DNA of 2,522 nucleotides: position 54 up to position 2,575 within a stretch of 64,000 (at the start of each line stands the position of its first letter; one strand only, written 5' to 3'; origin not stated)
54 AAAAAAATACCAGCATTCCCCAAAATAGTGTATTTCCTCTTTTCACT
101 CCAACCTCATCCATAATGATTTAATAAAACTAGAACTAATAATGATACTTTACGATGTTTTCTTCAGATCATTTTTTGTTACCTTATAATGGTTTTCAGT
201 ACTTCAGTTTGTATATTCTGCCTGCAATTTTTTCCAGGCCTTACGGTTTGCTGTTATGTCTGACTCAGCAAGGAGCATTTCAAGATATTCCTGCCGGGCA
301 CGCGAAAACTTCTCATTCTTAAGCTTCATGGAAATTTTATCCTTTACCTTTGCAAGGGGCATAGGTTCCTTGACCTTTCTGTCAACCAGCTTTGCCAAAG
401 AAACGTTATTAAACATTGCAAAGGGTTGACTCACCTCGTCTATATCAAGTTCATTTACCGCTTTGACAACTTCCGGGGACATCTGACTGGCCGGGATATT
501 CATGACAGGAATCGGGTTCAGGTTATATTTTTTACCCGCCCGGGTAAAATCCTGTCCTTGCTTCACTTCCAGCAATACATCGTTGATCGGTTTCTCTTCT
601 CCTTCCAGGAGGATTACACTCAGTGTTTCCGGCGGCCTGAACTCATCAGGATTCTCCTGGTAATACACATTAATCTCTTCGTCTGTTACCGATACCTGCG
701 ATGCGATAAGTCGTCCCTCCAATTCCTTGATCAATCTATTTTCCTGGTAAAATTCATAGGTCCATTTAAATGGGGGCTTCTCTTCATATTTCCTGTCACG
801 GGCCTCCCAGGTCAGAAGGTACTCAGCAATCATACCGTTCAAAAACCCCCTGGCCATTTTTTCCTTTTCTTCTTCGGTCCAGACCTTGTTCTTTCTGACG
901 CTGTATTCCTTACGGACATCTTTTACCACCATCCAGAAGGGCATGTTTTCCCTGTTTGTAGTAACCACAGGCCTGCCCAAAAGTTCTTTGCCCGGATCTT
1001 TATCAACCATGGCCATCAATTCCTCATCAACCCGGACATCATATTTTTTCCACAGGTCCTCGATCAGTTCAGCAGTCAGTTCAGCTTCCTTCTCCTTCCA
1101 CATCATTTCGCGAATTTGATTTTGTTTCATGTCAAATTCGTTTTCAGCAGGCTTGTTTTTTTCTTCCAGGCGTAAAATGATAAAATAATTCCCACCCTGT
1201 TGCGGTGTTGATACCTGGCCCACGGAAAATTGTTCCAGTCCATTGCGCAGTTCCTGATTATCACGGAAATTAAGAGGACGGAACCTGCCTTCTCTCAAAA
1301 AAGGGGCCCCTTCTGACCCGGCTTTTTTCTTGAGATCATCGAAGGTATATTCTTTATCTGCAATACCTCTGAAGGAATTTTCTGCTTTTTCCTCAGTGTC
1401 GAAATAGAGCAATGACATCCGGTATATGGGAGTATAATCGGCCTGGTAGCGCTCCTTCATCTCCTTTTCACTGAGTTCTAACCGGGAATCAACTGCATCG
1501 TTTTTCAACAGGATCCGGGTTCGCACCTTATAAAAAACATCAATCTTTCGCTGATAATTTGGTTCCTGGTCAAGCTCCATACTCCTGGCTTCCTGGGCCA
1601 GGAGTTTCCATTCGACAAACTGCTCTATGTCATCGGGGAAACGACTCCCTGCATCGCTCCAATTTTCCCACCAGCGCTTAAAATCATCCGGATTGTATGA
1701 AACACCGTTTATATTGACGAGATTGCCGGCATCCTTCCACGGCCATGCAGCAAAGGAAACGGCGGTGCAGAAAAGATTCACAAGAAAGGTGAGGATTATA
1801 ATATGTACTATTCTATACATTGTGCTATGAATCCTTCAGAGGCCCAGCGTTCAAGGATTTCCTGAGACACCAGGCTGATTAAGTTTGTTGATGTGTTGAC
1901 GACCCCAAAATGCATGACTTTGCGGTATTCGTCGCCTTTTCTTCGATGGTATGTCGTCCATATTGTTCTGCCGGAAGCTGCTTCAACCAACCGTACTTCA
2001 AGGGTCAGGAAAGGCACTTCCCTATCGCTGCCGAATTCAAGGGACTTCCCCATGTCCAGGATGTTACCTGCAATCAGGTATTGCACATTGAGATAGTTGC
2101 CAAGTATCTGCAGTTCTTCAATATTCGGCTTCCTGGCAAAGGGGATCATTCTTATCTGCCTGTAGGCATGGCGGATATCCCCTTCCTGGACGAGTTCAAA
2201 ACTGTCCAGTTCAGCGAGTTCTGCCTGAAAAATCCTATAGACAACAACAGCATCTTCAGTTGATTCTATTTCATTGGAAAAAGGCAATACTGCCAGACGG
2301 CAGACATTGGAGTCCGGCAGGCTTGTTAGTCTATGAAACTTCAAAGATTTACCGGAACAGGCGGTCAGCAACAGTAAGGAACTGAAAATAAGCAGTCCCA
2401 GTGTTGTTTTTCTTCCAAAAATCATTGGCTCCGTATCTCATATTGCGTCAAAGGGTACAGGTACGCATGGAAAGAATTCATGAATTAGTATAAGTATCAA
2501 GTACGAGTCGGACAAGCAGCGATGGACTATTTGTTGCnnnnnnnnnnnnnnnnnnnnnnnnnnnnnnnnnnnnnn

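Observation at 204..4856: Three paralogous CsgG/LpoB-like domain proteins plus a parvulin chaperone form a putative curli-like export module for a cytochrome fibre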

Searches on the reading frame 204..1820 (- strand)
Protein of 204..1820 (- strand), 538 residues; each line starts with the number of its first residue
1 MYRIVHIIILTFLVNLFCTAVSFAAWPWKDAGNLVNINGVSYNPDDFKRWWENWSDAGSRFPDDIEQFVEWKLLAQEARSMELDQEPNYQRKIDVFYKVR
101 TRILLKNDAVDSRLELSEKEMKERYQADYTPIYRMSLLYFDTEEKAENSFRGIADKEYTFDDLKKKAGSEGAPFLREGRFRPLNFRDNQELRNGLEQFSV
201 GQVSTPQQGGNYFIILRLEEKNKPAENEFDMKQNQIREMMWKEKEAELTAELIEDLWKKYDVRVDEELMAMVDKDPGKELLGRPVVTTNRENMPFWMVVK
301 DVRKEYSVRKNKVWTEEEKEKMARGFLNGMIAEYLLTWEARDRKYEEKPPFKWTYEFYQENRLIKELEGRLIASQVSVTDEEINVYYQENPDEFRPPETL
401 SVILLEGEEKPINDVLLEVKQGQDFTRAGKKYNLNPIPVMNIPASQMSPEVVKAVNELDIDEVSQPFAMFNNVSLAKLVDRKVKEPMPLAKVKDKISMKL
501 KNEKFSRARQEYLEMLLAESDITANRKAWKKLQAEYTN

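Call 3: search_protein_families(library=pfam, proteins=[window:204-1820:-], max_evalue=1)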
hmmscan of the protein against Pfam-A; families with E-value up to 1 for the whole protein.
window:204-1820:- (538 aa): 3 families
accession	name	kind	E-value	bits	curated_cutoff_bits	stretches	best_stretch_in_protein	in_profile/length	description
PF13145.12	Rotamase_2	-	1.5e-20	74.7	27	2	378-494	1-121/121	PPIC-type PPIASE domain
PF00639.27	Rotamase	-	0.042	15.2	21.7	0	416-469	26-86/97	PPIC-type PPIASE domain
PF03838.20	RecU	-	0.12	12.7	25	0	90-173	18-100/162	Recombination protein U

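Call 4: search_protein_families(library=ncbifam, proteins=[window:204-1820:-], max_evalue=1)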
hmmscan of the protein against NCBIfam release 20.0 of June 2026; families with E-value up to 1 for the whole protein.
window:204-1820:- (538 aa): 4 families
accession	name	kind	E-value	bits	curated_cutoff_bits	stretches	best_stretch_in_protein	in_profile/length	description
NF000809.0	PRK00059.1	equivalog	5.9e-15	55.5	303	2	355-525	151-331/336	peptidylprolyl isomerase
NF008054.0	PRK10788.1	equivalog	1.8e-09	36.9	493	1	367-505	238-382/626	peptidylprolyl isomerase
NF002827.0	PRK03002.1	equivalog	3.8e-08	32.7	343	2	444-508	188-250/285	peptidylprolyl isomerase PrsA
TIGR02925.1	cis_trans_EpsD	equivalog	9.1e-07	28.7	108.9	2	317-394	56-133/232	EpsD family peptidyl-prolyl cis-trans isomerase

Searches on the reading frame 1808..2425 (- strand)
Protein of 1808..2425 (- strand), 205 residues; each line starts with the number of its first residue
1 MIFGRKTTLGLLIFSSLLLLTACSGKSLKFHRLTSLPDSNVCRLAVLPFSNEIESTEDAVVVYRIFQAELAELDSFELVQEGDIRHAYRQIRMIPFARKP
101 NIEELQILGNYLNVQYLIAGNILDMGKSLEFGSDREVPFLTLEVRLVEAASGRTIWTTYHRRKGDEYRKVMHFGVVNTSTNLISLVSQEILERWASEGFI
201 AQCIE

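Call 3: search_protein_families(library=pfam, proteins=[window:1808-2425:-], max_evalue=1)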
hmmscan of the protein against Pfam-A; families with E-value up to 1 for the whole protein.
window:1808-2425:- (205 aa): 2 families
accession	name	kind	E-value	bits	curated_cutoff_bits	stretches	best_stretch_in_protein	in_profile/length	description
PF16539.10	FlgT_M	-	0.084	13.5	31.2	1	100-158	75-140/158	Flagellar assembly protein T, middle domain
PF08139.17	LPAM_1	-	0.35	11.8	20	1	11-24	5-18/18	Prokaryotic membrane lipoprotein lipid attachment site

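Call 4: search_protein_families(library=ncbifam, proteins=[window:1808-2425:-], max_evalue=1)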
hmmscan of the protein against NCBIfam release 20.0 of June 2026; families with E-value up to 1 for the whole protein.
window:1808-2425:- (205 aa): 1 family
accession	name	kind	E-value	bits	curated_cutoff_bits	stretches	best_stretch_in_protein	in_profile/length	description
TIGR02722.1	lp_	equivalog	0.0014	18.7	110.55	1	68-157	96-182/189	penicillin-binding protein activator LpoB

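Call 103: search_solved_structures(query=A7, max_evalue=1)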
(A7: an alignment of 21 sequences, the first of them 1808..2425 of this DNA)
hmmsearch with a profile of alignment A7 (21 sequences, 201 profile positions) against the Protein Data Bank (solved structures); distinct sequences matched with E-value up to 1: 15.
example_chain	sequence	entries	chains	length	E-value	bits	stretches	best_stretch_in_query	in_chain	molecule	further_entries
9h80_C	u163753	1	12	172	2.4e-07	33.6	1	10-161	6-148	PelC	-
6wvs_A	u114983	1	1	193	0.0019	20.8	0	64-106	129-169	DeNovoTIM15 hyperstable de novo TIM barrel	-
5t0z_A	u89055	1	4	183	0.0097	18.5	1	45-161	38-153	Lipoprotein, putative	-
9ydo_Ca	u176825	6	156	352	0.014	18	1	100-156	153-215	Flagellar protein FlgT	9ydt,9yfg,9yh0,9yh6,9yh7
9yec_Ca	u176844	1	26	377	0.016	17.8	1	100-156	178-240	Flagellar protein FlgT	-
6yqx_A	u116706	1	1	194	0.023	17.3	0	64-96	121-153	de novo designed TIM barrel DeNovoTIM13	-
7p12_A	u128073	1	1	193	0.04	16.5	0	64-96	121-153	DeNovoTIM13-SB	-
5t11_A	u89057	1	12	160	0.043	16.4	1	43-161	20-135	Uncharacterized protein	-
5t10_A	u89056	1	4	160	0.1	15.1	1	43-161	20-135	Uncharacterized protein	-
4hrv_A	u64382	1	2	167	0.47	13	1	35-157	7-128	Putative lipoprotein GNA1162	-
3w1e_A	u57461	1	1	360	0.66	12.5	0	103-154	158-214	Flagella basal-body protein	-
8z5n_5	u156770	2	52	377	0.73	12.4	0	103-154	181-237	Flagella basal-body protein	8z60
7anc_A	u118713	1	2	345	0.8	12.3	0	63-122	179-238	GDP-L-fucose synthase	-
7cxt_A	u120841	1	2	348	0.81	12.2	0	63-122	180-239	GDP-L-fucose synthase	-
7m13_A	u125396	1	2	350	0.82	12.2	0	63-122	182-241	GDP-L-fucose synthase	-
